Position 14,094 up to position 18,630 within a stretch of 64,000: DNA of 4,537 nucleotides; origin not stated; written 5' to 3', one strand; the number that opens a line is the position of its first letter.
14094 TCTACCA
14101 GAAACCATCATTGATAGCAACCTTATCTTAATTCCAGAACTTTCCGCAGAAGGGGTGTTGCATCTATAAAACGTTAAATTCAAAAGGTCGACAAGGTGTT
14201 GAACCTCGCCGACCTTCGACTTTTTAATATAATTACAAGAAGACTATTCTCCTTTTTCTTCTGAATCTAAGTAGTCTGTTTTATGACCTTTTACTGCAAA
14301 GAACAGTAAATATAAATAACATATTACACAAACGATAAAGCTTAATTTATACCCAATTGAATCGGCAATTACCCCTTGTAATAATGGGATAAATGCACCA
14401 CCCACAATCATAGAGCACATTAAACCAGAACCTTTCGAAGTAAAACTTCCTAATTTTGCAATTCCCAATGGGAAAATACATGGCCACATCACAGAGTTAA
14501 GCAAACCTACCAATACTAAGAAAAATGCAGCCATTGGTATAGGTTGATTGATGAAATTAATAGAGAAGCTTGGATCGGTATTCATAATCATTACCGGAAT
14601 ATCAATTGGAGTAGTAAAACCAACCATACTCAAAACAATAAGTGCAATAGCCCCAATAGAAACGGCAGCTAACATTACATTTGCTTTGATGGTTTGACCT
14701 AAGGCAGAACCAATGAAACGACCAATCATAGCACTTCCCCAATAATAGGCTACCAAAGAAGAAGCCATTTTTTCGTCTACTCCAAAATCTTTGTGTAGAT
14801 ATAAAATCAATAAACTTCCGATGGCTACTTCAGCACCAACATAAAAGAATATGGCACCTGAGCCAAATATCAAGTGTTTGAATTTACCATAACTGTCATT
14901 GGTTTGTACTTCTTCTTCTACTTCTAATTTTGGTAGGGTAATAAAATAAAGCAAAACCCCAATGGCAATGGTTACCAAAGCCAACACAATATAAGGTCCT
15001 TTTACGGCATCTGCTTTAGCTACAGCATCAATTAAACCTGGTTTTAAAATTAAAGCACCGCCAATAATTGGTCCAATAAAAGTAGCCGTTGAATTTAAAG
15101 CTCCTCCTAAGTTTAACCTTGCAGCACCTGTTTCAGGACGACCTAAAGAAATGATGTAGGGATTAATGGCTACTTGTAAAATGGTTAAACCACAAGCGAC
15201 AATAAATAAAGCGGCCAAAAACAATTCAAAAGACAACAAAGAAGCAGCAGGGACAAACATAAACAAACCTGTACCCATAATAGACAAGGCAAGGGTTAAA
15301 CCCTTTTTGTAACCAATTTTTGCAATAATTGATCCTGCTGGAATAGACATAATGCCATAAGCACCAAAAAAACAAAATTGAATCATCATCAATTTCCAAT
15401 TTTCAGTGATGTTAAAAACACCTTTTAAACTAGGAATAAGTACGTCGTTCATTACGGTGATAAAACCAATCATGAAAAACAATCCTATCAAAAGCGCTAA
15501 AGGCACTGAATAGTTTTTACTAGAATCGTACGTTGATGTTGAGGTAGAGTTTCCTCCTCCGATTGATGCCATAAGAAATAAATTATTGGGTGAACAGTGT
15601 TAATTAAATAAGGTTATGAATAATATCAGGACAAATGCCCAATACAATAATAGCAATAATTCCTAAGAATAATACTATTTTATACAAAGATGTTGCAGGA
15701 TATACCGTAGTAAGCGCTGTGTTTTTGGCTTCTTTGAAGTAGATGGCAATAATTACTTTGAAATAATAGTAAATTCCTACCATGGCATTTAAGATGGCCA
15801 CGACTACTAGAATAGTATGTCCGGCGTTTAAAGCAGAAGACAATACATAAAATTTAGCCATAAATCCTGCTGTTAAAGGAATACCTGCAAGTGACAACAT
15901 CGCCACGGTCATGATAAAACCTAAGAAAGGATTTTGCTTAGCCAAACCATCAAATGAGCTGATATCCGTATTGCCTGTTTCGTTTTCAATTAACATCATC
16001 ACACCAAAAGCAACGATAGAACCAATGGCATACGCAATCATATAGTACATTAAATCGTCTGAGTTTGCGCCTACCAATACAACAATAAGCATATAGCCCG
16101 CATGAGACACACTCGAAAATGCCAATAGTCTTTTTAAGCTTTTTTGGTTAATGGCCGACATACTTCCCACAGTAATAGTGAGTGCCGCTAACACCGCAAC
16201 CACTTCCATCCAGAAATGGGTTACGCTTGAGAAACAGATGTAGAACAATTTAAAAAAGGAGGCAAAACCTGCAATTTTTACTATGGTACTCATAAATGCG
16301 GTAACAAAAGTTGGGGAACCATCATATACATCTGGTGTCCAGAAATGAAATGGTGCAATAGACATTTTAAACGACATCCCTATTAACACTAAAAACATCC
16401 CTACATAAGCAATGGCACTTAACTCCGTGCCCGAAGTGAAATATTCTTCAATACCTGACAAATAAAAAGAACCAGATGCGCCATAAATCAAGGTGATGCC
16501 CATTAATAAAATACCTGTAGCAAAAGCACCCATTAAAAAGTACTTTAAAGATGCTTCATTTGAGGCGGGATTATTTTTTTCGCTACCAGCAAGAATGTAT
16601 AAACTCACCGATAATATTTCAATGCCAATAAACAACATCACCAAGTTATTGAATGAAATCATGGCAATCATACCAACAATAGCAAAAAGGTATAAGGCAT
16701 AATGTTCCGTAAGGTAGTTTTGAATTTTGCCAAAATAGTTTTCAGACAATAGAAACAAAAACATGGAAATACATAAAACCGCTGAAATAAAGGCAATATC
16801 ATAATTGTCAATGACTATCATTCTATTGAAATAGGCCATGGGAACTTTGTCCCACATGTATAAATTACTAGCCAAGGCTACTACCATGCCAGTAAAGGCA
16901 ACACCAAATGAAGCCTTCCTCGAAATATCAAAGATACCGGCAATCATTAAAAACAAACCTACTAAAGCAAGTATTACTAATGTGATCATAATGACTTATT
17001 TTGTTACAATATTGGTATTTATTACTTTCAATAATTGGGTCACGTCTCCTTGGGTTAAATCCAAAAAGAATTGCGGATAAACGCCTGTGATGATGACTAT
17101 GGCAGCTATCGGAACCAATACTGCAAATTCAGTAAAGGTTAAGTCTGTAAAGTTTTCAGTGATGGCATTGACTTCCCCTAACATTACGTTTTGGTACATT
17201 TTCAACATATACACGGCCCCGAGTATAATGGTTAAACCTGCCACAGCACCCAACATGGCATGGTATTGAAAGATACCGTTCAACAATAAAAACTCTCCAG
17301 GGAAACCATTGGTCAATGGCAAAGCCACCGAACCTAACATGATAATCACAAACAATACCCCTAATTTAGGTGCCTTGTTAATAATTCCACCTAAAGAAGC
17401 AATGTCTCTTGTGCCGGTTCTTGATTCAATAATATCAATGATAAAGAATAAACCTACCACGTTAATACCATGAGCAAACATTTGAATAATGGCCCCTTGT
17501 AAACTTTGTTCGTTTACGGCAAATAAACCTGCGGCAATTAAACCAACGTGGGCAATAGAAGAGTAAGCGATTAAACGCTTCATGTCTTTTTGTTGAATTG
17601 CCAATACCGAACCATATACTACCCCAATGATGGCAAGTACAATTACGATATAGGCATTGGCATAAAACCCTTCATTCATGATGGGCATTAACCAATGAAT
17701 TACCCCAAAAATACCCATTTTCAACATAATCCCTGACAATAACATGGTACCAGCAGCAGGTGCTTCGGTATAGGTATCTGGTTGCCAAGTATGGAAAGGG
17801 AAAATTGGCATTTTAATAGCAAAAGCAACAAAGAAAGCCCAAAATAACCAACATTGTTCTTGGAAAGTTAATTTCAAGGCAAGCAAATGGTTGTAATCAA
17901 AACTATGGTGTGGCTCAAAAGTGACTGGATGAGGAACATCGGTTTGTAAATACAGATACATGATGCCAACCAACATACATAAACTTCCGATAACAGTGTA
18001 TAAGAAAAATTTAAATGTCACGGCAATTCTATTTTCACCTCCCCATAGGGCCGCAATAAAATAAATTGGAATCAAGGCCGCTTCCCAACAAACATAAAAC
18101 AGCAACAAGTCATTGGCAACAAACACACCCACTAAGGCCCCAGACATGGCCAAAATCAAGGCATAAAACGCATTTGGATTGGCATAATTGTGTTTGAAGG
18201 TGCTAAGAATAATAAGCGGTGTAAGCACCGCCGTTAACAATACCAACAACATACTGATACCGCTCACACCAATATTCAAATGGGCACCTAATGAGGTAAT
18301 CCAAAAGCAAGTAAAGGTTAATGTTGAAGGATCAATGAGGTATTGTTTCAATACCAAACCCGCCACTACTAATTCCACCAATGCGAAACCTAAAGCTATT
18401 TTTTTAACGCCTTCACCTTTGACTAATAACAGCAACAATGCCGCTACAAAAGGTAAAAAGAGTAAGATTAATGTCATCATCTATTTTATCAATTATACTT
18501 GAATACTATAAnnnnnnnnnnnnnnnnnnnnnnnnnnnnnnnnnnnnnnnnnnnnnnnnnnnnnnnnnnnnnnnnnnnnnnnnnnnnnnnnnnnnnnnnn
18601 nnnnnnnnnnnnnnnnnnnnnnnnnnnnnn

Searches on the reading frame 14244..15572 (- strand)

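Call 46: search_protein_families(library=pfam, proteins=[window:14244-15572:-], max_evalue=0.0001)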
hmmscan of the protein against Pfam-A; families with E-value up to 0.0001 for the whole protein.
window:14244-15572:- (442 aa): 1 family
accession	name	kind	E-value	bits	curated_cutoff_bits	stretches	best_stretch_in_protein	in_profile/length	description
PF07690.21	MFS_1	-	4.9e-19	68.9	33.4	2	31-373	4-322/347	Major Facilitator Superfamily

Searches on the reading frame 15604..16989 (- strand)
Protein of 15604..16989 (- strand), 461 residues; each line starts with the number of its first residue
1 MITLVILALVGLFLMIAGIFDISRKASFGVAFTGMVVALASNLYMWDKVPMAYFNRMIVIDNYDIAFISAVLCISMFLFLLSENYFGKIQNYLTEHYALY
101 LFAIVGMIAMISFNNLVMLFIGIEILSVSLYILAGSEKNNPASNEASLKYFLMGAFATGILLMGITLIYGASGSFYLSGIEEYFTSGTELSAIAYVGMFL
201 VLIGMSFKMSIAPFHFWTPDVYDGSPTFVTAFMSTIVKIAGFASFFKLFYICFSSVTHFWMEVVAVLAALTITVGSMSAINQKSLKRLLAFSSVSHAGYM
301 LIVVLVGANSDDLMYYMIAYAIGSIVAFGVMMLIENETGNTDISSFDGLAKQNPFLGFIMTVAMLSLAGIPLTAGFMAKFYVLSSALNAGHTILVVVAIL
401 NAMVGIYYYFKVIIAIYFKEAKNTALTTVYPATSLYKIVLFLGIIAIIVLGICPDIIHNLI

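Call 46: search_protein_families(library=pfam, proteins=[window:15604-16989:-], max_evalue=0.0001)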
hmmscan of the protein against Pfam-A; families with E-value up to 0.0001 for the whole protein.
window:15604-16989:- (461 aa): 1 family
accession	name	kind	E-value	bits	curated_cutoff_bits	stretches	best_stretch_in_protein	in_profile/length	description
PF00361.26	Proton_antipo_M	-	5.4e-70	236.4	21.5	1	114-401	2-290/294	NADH:quinone oxidoreductase/Mrp antiporter, TM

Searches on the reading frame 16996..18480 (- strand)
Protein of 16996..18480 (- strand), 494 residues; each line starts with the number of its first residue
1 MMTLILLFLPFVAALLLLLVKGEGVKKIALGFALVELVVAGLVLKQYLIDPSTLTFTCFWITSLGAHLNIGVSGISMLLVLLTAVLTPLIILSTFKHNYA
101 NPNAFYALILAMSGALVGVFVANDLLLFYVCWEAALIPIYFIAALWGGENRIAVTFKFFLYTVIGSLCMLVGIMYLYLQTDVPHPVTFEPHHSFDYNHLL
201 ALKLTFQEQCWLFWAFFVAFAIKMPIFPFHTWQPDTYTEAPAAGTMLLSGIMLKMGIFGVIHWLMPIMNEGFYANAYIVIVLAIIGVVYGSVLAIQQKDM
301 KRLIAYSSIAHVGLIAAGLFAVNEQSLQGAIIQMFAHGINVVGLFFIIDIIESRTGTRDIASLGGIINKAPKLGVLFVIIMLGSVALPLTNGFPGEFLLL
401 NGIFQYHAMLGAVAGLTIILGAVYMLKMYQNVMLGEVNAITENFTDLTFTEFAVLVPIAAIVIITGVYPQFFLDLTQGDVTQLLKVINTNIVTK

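Call 47: search_protein_families(library=pfam, proteins=[window:16996-18480:-], max_evalue=0.0001)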
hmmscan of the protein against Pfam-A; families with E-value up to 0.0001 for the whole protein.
window:16996-18480:- (494 aa): 1 family
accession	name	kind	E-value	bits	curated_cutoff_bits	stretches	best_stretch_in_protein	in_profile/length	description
PF00361.26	Proton_antipo_M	-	3.2e-70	237.1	21.5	1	122-417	1-289/294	NADH:quinone oxidoreductase/Mrp antiporter, TM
